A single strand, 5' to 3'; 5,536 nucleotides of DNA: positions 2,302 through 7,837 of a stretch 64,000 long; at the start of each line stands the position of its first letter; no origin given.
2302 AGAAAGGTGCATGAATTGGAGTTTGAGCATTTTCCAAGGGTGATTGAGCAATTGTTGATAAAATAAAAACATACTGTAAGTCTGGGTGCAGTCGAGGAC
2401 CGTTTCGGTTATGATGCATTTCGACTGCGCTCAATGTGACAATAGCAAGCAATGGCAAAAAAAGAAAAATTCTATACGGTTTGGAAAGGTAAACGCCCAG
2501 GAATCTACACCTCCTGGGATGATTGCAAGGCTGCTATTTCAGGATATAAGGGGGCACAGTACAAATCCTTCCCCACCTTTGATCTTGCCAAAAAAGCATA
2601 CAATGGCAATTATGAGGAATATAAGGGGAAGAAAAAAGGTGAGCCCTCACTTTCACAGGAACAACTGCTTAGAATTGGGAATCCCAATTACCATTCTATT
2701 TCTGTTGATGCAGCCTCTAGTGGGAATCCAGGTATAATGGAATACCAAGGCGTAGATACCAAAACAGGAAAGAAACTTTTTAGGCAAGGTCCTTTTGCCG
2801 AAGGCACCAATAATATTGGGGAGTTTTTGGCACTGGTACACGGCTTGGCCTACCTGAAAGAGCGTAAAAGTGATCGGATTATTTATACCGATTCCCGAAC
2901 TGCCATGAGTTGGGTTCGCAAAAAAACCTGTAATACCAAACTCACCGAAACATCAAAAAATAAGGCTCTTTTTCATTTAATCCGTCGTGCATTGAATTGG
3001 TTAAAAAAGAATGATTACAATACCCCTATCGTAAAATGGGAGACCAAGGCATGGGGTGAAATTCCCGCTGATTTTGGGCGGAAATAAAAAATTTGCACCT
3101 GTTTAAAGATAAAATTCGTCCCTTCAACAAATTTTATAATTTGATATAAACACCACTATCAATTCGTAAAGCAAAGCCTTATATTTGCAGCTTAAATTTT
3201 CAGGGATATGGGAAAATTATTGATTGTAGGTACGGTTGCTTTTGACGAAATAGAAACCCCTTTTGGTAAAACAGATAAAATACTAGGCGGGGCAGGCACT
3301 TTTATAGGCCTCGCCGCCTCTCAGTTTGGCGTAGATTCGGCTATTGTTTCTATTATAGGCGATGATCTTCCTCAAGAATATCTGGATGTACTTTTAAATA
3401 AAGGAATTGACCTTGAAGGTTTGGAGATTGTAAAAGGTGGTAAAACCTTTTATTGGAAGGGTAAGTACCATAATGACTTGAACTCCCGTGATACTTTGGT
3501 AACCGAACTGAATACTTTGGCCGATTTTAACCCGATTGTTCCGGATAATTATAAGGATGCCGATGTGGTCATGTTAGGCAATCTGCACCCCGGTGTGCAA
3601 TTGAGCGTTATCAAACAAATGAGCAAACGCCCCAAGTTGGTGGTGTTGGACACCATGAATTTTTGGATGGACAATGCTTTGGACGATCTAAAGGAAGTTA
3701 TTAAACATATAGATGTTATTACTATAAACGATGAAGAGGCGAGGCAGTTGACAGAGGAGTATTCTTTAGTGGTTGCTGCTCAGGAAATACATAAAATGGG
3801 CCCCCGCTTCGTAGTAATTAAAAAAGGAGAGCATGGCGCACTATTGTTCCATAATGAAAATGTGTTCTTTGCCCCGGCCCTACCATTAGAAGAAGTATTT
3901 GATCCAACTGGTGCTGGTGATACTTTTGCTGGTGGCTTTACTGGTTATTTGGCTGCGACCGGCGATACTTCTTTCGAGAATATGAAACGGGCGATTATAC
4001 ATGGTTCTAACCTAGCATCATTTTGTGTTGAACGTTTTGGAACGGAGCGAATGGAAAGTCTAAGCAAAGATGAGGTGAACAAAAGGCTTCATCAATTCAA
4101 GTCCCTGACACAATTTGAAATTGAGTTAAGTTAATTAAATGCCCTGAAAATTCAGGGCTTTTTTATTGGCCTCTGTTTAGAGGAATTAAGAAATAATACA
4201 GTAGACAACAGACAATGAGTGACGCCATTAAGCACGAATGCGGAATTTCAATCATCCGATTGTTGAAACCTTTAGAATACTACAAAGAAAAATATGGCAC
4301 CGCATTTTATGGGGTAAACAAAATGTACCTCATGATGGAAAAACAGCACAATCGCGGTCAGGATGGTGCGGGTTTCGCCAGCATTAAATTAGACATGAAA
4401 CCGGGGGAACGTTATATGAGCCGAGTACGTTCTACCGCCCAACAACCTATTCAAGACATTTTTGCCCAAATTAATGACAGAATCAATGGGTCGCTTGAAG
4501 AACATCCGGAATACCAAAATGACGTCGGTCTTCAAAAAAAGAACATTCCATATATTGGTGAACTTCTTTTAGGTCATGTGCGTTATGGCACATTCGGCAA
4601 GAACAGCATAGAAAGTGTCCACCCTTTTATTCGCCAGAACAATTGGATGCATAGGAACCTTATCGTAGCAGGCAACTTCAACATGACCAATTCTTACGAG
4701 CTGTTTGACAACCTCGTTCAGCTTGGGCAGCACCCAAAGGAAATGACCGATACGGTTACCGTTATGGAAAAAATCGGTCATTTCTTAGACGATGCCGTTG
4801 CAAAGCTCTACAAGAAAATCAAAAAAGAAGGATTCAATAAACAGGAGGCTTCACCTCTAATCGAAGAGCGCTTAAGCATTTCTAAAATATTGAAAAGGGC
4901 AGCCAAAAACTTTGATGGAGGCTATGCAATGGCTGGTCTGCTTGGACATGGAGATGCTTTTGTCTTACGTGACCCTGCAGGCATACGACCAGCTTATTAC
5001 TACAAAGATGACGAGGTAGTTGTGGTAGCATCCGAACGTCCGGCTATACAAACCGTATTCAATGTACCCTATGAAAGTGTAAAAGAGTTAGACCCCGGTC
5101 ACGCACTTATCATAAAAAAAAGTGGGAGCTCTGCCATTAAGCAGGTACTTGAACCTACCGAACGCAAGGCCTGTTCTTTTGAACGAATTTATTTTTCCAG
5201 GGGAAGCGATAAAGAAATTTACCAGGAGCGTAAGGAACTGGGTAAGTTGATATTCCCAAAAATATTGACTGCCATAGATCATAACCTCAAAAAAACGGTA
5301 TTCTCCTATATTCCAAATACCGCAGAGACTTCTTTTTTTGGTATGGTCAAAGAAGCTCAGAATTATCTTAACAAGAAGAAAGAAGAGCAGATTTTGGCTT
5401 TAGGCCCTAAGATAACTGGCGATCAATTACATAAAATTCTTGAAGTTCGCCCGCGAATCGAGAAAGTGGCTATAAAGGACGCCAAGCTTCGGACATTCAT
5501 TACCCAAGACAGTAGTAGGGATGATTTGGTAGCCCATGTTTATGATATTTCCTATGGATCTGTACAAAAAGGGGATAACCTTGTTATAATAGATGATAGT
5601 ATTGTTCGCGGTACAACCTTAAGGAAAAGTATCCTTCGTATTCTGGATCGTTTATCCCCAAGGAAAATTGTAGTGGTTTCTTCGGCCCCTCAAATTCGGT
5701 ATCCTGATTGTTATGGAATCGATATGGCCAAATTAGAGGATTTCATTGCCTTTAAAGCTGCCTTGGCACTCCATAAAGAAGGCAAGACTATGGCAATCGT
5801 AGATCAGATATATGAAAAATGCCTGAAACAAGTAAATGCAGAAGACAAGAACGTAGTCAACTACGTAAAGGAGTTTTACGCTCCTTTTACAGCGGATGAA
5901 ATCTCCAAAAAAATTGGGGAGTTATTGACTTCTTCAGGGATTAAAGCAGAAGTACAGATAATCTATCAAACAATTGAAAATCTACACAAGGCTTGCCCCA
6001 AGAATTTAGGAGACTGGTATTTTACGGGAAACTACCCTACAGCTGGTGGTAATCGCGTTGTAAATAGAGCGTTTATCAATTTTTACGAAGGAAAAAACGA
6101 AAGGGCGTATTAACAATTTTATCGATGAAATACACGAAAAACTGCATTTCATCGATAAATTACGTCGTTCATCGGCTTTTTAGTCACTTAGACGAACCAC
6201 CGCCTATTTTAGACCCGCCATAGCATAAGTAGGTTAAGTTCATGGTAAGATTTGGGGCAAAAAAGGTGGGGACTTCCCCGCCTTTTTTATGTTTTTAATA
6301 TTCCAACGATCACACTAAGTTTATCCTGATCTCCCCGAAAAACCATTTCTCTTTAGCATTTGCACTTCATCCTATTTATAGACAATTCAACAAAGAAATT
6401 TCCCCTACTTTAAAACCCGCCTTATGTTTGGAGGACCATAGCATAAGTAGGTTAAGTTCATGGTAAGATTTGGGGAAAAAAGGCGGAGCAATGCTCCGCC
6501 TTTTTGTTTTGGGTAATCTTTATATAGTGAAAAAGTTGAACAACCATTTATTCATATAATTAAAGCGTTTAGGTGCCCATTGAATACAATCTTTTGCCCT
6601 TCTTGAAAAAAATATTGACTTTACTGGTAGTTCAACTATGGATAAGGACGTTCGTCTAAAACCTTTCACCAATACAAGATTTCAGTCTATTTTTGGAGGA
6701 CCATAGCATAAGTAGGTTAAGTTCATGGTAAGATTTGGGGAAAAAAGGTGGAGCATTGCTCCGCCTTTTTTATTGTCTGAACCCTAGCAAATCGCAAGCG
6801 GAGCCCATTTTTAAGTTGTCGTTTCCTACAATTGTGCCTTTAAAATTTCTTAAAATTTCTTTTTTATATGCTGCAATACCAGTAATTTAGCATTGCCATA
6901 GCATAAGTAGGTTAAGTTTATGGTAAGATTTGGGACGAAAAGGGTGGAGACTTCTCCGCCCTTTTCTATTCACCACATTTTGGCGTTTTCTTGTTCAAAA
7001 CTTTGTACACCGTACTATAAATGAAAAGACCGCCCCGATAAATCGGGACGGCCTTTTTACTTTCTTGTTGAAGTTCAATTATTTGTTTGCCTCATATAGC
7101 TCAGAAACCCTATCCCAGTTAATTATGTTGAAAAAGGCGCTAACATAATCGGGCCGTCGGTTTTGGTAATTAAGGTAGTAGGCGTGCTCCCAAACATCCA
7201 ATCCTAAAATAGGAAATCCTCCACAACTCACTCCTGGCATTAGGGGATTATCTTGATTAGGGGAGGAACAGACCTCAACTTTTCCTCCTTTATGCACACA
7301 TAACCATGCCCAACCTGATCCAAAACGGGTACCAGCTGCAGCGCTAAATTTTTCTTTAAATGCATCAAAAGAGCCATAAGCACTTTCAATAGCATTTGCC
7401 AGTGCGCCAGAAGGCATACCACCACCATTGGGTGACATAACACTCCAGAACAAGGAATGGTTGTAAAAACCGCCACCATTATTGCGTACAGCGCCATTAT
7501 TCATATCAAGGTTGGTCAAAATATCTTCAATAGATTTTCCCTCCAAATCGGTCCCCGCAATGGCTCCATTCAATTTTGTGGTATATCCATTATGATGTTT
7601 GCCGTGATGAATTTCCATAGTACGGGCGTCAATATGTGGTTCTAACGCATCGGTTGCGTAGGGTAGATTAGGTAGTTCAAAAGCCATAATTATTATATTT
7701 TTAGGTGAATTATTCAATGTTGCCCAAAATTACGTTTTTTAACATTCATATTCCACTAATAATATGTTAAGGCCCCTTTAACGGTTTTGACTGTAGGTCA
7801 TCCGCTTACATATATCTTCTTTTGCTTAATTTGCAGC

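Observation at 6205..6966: Four sibling ~70-nt sRNA-like units, each with its own promoter and terminator, next to sod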

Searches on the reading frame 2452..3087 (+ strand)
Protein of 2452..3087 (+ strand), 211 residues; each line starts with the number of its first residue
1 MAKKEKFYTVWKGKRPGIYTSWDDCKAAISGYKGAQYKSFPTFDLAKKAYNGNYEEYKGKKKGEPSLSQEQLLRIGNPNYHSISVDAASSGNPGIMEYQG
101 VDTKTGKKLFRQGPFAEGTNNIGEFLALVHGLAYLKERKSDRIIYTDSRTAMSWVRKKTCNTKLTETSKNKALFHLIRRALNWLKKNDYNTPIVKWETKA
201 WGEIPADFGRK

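Call 59: search_protein_families(library=pfam, proteins=[window:2452-3087:+])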
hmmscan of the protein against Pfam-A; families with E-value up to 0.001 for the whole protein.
window:2452-3087:+ (211 aa): 2 families
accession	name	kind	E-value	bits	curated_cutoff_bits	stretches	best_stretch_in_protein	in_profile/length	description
PF01693.22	Cauli_VI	-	4e-20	72.2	21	1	6-48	1-43/44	Ribonuclease H1 N-terminal domain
PF00075.30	RNase_H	-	3.5e-06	27.7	25.8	1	83-177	6-105/141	RNase H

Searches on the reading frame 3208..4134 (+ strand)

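Call 59: search_protein_families(library=pfam, proteins=[window:3208-4134:+])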
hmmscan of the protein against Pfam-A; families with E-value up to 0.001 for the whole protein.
window:3208-4134:+ (308 aa): 3 families
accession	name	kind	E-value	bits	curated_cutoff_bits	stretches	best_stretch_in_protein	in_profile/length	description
PF00294.29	PfkB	-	3.5e-34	118.9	25.8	1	21-281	30-297/302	pfkB family carbohydrate kinase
PF08543.17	Phos_pyr_kin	-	1e-06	28.8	27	1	148-252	99-215/246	Phosphomethylpyrimidine kinase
PF01256.23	Carb_kinase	-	6.9e-05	22.9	27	0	118-277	66-223/242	NAD(P)H-hydrate dehydratase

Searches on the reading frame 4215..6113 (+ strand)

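Call 59: search_protein_families(library=pfam, proteins=[window:4215-6113:+])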
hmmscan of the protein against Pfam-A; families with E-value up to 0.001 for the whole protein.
window:4215-6113:+ (632 aa): 2 families
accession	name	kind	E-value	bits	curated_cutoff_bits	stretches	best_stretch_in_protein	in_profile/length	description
PF13537.11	GATase_7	-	2.5e-08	34.4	25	1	222-279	64-122/123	Glutamine amidotransferase domain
PF13522.11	GATase_6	-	1.1e-06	29.1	27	1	116-274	11-130/130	Glutamine amidotransferase domain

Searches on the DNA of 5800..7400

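Call 4: search_rna_families(source=window, start=5800, end=7400, threshold=evalue, max_evalue=10, show_alignments=4)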
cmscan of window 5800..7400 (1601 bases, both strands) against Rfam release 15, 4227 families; matches with E-value up to 10: 57.
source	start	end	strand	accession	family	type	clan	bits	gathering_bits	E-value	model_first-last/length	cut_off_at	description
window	6918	7059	+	RF02452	ncr1575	Gene; sRNA;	-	34.9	60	0.0055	1-212/212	no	Bacillus sRNA ncr1575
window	6476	6571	+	RF02420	Bp1_162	Gene; sRNA;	-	33.7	50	0.0013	1-100/100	no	Burkholderia sRNA Bp1_Cand612_SIPHT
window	6476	6550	-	RF02057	STnc40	Gene; sRNA;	-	32.3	45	0.0025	1-70/70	no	Salmonella enterica sRNA STnc40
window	6468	6563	-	RF02029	sraA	Gene; sRNA;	-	31.6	56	0.016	1-95/95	no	sraA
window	6432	6512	+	RF02029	sraA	Gene; sRNA;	-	29.5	56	0.044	1-95/95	no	sraA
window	6090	6183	-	RF00356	snoR32_R81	Gene; snRNA; snoRNA; CD-box;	-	27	45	0.47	1-98/98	no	Small nucleolar RNA R32/R81/Z41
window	7024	7151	-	RF01416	NrrF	Gene; antisense;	-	26.7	60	0.0088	1-160/160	no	NrrF RNA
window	6220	6288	+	RF02057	STnc40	Gene; sRNA;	-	26.6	45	0.054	1-70/70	no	Salmonella enterica sRNA STnc40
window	6697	6778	+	RF02029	sraA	Gene; sRNA;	-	26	56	0.24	1-95/95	no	sraA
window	6465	6559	+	RF02629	RmaA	Gene; sRNA;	-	25.8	57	0.081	1-113/113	no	Regulator of motility and amylovoran A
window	6259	6322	-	RF02057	STnc40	Gene; sRNA;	-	25.7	45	0.092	1-70/70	no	Salmonella enterica sRNA STnc40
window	6703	6771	+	RF02057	STnc40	Gene; sRNA;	-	24.6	45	0.17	1-70/70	no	Salmonella enterica sRNA STnc40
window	6438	6506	+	RF02057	STnc40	Gene; sRNA;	-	24.5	45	0.17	1-70/70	no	Salmonella enterica sRNA STnc40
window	6467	6569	-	RF01774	rpsL_ricks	Cis-reg; leader;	-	24.3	60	5.6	1-131/131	no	Rickettsia rpsL leader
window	6898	6966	+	RF02057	STnc40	Gene; sRNA;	-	24.1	45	0.21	1-70/70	no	Salmonella enterica sRNA STnc40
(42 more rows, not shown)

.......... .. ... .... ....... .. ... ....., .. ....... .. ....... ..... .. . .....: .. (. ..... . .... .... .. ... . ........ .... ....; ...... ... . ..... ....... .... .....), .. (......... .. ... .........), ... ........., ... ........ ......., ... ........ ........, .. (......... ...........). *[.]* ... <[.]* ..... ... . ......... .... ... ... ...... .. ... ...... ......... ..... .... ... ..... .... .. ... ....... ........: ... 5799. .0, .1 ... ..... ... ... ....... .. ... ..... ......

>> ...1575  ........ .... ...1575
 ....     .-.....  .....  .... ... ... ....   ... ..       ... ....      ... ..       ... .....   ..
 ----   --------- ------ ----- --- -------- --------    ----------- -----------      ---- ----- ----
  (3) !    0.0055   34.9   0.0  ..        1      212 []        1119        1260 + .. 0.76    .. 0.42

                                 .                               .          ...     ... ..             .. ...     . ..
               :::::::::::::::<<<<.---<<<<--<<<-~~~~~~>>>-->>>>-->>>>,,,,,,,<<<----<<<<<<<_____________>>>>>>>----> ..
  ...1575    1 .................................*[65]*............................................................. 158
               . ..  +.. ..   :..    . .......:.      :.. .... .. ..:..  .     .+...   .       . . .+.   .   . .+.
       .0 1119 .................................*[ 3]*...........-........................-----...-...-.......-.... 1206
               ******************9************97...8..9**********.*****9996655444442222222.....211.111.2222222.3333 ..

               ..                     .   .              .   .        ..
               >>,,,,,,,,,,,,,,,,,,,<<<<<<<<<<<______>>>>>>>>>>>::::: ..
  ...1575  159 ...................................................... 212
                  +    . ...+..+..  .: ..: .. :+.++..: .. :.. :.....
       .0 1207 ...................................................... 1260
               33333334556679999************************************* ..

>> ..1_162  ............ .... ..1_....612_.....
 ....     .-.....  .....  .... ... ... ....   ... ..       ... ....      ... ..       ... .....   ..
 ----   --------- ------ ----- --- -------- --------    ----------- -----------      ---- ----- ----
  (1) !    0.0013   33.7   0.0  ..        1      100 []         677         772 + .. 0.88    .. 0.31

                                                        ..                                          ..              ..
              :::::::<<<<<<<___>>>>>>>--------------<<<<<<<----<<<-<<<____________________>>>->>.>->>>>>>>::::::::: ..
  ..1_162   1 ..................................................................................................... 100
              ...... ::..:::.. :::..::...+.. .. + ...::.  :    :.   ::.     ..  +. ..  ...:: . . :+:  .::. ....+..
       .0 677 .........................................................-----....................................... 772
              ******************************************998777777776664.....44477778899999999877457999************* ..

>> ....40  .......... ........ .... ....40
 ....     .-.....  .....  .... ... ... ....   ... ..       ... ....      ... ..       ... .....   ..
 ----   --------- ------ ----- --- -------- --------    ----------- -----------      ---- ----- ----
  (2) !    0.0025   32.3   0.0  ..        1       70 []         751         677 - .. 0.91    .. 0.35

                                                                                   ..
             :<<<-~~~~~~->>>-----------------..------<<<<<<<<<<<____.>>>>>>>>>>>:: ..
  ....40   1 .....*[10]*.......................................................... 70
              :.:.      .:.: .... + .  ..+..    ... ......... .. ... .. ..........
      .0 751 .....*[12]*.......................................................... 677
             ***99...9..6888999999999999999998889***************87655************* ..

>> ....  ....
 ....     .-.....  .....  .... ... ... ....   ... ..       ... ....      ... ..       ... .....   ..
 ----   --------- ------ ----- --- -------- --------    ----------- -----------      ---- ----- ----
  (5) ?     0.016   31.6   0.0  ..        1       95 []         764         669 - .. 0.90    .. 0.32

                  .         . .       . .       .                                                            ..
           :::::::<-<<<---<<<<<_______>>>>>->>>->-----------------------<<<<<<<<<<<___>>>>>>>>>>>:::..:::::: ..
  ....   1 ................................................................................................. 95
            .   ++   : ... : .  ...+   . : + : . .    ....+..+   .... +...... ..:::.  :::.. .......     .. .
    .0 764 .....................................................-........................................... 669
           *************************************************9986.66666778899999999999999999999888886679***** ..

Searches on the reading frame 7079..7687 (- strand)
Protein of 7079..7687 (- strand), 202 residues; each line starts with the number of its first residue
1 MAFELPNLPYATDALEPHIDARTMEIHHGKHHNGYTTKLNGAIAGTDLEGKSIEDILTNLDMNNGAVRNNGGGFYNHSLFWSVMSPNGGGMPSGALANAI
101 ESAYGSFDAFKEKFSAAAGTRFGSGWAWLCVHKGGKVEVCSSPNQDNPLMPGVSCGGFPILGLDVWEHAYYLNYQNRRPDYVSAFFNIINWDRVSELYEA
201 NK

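Call 59: search_protein_families(library=pfam, proteins=[window:7079-7687:-])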
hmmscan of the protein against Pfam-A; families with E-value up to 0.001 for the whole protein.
window:7079-7687:- (202 aa): 2 families
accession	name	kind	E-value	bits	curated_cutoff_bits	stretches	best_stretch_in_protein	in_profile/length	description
PF02777.23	Sod_Fe_C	-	8.3e-41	138.6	20.9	1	92-196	1-101/102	Iron/manganese superoxide dismutases, C-terminal domain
PF00081.27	Sod_Fe_N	-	3.1e-30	104.9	27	1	3-85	2-82/82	Iron/manganese superoxide dismutases, alpha-hairpin domain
